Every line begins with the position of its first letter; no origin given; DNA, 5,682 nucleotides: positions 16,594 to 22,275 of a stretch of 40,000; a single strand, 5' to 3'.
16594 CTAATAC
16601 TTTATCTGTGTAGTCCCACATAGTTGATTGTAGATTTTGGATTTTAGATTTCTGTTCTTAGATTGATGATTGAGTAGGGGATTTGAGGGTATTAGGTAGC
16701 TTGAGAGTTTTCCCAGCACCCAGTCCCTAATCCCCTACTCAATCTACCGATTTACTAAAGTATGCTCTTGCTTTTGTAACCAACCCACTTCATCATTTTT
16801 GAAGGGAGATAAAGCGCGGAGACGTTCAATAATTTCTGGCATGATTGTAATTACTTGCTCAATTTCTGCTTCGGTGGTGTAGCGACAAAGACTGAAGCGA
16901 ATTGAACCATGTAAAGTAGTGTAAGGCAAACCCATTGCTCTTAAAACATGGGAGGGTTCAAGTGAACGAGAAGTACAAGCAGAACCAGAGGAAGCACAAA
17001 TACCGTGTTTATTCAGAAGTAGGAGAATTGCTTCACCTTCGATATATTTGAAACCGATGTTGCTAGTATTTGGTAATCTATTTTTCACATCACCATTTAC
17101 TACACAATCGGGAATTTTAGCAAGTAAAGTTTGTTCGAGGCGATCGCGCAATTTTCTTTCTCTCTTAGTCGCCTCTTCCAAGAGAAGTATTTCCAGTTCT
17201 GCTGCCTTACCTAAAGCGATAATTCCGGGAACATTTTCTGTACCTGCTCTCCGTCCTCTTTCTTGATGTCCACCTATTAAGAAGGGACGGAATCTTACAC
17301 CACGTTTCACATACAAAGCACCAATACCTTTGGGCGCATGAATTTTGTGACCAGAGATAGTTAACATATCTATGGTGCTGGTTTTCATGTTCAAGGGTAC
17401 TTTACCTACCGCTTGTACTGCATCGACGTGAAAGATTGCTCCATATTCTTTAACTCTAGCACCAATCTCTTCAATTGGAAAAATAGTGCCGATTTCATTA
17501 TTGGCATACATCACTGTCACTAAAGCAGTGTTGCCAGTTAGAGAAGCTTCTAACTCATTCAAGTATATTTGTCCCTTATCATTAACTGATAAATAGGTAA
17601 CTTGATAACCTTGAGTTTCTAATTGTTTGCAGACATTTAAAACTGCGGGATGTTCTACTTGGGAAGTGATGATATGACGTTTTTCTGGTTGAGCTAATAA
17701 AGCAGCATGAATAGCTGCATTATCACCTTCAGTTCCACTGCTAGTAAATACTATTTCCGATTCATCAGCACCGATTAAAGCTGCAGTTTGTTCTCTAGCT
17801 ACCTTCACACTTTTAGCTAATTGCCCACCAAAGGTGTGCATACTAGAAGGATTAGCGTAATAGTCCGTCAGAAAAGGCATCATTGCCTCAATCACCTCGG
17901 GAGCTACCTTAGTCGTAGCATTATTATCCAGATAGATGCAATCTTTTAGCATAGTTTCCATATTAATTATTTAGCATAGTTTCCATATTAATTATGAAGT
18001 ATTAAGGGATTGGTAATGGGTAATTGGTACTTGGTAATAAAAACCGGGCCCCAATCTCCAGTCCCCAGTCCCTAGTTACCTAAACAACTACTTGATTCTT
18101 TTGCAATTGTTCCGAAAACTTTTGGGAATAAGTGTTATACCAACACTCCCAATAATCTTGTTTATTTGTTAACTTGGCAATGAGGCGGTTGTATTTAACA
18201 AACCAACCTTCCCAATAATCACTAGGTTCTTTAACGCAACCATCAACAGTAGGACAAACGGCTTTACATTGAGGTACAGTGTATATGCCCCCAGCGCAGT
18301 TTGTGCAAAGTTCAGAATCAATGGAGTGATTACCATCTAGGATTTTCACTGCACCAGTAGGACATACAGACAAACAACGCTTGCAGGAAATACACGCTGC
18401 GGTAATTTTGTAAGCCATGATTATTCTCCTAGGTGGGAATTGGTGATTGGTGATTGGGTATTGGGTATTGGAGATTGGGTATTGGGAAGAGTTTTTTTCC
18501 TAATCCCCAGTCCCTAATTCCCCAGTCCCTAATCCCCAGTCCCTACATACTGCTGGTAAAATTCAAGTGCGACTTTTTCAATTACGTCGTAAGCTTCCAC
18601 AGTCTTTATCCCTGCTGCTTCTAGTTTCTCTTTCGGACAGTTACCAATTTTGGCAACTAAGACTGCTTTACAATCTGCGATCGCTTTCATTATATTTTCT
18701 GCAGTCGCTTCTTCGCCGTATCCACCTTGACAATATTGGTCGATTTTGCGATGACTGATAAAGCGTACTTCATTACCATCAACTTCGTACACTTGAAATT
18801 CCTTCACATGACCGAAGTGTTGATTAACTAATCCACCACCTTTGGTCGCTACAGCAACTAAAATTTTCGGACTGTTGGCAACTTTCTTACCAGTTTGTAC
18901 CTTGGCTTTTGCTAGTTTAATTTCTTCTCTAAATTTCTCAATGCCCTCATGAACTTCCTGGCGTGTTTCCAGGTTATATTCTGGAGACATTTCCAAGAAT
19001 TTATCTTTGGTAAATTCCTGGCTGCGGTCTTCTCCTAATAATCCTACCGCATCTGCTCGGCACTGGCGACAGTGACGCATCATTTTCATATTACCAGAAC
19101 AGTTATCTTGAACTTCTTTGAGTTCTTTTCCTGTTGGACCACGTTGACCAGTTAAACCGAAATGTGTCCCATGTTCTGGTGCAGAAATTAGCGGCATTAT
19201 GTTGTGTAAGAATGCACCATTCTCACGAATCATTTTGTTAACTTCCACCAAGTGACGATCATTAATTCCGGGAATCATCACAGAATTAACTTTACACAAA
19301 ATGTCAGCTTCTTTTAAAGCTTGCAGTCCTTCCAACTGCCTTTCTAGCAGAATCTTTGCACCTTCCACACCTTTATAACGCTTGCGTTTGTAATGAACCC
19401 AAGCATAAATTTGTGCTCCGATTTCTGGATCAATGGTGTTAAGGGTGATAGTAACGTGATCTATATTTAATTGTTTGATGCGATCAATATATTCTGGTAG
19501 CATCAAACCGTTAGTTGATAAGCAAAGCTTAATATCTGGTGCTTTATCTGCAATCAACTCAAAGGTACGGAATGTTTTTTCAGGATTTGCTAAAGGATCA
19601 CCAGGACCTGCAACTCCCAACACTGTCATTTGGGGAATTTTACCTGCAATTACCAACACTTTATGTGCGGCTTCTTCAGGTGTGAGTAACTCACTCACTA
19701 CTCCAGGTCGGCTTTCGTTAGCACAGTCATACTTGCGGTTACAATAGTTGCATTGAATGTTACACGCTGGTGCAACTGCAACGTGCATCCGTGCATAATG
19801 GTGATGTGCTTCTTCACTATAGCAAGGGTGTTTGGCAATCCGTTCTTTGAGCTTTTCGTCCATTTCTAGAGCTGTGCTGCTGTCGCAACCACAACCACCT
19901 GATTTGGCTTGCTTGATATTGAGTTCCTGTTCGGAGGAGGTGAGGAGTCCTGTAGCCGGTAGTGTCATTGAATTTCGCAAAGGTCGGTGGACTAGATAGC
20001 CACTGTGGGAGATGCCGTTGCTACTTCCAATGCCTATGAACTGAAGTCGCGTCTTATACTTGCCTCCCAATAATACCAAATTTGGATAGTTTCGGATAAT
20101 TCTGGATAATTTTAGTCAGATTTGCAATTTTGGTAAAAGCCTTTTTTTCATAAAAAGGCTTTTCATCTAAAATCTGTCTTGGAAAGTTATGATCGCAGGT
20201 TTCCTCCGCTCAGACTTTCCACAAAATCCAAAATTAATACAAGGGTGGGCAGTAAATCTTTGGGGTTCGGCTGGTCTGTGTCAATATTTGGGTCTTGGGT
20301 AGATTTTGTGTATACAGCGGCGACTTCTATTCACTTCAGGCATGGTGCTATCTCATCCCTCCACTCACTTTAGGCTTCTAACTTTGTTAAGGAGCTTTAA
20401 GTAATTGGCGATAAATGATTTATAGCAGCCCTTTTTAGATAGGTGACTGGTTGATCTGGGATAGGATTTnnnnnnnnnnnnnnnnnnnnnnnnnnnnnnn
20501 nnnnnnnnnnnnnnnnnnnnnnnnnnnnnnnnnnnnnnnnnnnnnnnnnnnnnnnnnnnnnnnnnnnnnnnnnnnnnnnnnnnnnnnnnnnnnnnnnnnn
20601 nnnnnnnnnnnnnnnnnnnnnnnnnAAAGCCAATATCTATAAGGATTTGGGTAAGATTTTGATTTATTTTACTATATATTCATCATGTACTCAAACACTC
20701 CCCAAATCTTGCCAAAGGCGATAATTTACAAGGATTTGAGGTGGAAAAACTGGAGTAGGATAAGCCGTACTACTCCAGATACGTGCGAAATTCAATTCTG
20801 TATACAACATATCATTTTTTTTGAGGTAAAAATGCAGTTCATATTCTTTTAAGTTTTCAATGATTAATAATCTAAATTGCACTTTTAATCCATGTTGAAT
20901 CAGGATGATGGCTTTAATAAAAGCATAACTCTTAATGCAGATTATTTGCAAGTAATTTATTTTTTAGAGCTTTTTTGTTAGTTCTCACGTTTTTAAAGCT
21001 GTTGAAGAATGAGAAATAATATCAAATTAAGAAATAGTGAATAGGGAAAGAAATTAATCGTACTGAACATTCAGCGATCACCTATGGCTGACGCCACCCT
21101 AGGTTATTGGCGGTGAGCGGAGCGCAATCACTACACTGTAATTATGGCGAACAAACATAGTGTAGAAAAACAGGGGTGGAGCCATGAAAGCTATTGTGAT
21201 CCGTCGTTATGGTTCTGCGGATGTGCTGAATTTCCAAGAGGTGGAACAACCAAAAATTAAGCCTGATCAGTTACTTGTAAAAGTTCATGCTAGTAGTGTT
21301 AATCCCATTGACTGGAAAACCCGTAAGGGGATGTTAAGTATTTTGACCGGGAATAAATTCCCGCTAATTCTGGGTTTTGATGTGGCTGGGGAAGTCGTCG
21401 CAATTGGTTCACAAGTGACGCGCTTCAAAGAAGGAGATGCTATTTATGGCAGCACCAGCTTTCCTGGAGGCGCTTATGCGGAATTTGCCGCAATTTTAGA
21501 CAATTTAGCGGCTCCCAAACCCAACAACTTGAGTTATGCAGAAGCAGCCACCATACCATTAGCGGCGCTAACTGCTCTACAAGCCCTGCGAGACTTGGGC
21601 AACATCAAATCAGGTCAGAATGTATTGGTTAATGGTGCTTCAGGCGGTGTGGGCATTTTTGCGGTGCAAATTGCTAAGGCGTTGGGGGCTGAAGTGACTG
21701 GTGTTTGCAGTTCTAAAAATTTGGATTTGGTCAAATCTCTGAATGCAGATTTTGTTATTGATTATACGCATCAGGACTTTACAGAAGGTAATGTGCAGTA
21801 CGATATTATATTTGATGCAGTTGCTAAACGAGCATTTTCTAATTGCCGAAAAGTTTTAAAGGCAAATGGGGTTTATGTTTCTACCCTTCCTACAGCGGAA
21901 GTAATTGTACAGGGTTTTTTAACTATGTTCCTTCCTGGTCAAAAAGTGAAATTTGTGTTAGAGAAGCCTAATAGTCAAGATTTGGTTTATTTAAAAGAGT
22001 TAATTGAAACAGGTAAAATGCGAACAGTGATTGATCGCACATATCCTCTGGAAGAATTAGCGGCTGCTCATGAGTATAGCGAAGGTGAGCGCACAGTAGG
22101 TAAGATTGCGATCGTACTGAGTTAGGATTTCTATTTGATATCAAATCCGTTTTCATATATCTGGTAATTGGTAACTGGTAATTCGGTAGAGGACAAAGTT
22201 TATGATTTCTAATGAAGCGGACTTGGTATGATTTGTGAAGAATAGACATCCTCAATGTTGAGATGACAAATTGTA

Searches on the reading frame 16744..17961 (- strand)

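Call 63: search_protein_families(library=pfam, max_evalue=0.00001, proteins=[window:16744-17961:-])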
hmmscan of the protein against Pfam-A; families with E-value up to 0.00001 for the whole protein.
window:16744-17961:- (405 aa): 2 families
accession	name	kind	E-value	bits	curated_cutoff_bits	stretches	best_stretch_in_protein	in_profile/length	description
PF00266.25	Aminotran_5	-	7.1e-100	335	21.5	1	9-370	1-371/371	Aminotransferase class-V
PF01212.27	Beta_elim_lyase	-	2.1e-09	37.6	27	1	50-280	32-270/288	Beta-eliminating lyase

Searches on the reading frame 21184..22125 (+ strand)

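Call 63: search_protein_families(library=pfam, max_evalue=0.00001, proteins=[window:21184-22125:+])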
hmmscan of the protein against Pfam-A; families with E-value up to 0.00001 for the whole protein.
window:21184-22125:+ (313 aa): 3 families
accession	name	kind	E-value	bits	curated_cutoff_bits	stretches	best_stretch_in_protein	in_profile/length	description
PF13602.12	ADH_zinc_N_2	-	2.3e-26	93.7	27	1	186-310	1-134/134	Zinc-binding dehydrogenase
PF08240.17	ADH_N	-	1.7e-17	64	23.5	1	26-113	1-103/104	Alcohol dehydrogenase GroES-like domain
PF00107.32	ADH_zinc_N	-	6.6e-15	55.6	31.8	1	155-233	1-87/129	Zinc-binding dehydrogenase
